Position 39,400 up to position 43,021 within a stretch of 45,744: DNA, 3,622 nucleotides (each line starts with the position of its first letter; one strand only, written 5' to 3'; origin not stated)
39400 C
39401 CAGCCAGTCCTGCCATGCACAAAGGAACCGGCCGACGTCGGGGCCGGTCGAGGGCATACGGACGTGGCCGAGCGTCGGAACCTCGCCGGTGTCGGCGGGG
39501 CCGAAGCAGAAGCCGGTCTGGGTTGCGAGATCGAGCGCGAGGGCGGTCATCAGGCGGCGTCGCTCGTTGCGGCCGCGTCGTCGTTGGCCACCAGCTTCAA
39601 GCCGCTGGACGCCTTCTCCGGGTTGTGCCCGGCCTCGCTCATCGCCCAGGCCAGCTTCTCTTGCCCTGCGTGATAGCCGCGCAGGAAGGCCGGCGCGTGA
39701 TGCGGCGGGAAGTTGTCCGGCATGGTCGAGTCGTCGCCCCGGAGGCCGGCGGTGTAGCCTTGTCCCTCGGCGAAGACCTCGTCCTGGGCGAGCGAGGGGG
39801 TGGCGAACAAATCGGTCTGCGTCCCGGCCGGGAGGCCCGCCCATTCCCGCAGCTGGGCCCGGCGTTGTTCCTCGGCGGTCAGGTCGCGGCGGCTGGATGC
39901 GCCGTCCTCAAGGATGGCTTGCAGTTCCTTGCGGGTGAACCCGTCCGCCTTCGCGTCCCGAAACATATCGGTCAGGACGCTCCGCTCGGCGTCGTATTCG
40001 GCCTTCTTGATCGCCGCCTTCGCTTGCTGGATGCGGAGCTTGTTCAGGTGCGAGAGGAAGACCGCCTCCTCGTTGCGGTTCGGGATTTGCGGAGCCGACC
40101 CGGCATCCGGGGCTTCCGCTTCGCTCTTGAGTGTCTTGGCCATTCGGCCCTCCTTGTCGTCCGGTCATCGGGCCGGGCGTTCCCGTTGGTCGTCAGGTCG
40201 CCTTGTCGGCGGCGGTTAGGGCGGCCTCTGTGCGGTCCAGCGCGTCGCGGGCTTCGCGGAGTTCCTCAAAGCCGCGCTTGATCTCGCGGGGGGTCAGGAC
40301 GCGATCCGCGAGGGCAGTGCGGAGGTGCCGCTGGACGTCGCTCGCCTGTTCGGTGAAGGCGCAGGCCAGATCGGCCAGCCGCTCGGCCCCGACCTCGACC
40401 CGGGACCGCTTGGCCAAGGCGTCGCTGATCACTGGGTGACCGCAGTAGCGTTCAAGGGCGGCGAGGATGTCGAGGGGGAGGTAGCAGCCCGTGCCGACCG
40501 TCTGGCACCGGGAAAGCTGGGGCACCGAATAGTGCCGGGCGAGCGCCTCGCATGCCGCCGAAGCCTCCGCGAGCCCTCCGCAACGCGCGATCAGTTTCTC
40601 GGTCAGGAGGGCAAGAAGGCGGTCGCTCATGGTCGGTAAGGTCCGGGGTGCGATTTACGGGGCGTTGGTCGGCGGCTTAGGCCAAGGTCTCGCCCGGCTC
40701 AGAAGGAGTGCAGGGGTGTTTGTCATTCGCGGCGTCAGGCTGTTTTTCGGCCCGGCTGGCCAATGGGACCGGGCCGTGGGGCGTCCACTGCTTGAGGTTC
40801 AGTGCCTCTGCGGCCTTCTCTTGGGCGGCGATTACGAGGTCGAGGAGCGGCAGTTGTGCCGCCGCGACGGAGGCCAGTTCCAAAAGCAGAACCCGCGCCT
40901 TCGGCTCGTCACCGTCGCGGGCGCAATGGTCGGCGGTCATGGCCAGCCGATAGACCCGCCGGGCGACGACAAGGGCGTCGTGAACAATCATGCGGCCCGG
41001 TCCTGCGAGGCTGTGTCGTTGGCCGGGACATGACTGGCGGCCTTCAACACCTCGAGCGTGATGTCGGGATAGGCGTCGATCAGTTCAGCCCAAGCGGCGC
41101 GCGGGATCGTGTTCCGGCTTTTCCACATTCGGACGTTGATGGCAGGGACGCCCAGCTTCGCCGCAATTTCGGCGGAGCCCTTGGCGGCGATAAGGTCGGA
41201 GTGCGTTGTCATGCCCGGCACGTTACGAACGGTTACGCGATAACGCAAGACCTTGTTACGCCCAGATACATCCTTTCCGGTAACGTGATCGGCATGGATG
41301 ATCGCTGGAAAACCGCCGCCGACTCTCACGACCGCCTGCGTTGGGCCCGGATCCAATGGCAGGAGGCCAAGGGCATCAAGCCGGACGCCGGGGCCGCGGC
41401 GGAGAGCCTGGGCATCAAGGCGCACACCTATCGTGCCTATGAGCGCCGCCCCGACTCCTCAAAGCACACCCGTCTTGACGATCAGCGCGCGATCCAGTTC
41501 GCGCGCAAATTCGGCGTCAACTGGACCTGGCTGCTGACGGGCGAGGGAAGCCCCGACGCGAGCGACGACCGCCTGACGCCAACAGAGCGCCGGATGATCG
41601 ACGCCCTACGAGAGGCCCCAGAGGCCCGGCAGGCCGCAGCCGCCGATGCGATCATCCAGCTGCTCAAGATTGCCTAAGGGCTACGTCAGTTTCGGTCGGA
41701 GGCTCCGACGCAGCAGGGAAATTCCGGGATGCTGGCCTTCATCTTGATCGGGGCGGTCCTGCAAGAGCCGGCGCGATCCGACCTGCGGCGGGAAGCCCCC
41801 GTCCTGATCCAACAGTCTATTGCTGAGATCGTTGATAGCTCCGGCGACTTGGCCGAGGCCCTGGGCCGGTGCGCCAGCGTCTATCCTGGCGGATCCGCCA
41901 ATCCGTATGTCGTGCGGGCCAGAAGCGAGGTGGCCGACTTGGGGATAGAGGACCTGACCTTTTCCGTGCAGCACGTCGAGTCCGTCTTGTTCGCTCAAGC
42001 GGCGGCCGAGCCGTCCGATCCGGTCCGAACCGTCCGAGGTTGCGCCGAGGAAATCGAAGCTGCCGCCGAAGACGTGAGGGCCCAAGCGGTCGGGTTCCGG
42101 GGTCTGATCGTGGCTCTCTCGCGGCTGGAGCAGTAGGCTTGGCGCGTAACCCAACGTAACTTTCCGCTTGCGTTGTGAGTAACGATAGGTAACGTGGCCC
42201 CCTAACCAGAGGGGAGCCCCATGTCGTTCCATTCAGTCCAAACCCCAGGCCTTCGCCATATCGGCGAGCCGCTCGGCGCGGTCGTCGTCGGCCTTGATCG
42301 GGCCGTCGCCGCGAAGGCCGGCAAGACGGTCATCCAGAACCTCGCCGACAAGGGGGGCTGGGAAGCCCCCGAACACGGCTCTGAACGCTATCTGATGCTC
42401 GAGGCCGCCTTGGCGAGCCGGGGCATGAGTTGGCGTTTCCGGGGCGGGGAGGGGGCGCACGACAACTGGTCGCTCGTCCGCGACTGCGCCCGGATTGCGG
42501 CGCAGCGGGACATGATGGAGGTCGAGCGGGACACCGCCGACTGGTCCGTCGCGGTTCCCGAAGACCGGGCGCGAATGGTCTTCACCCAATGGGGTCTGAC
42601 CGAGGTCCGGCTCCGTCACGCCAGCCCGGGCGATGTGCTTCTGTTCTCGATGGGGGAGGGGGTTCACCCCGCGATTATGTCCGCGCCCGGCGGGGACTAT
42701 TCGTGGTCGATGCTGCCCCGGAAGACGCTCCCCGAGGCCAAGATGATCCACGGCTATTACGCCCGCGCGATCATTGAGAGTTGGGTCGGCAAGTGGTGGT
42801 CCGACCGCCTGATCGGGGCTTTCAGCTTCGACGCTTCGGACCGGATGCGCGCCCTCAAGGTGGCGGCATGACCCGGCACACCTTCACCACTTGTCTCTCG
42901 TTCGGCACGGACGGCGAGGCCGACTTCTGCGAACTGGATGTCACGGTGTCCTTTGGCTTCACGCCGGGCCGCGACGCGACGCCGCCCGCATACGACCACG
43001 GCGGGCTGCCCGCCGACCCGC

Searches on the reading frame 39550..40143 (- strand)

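Call 58: search_protein_families(library=phrogs, proteins=[window:39550-40143:-], max_evalue=0.001)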
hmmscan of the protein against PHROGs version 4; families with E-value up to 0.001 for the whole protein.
window:39550-40143:- (197 aa): 1 family
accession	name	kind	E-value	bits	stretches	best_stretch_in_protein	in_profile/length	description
phrog_26995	-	unknown function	1.5e-09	39.2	1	88-183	71-163/178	-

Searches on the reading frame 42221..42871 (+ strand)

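Call 58: search_protein_families(library=phrogs, proteins=[window:42221-42871:+], max_evalue=0.001)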
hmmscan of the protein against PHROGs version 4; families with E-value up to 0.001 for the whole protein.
window:42221-42871:+ (216 aa): 2 families
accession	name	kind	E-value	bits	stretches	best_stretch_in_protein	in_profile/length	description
phrog_30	-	tail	0.00076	20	1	78-149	410-478/544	minor tail protein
phrog_2552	-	unknown function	0.00084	20.1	0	77-152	10-85/142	-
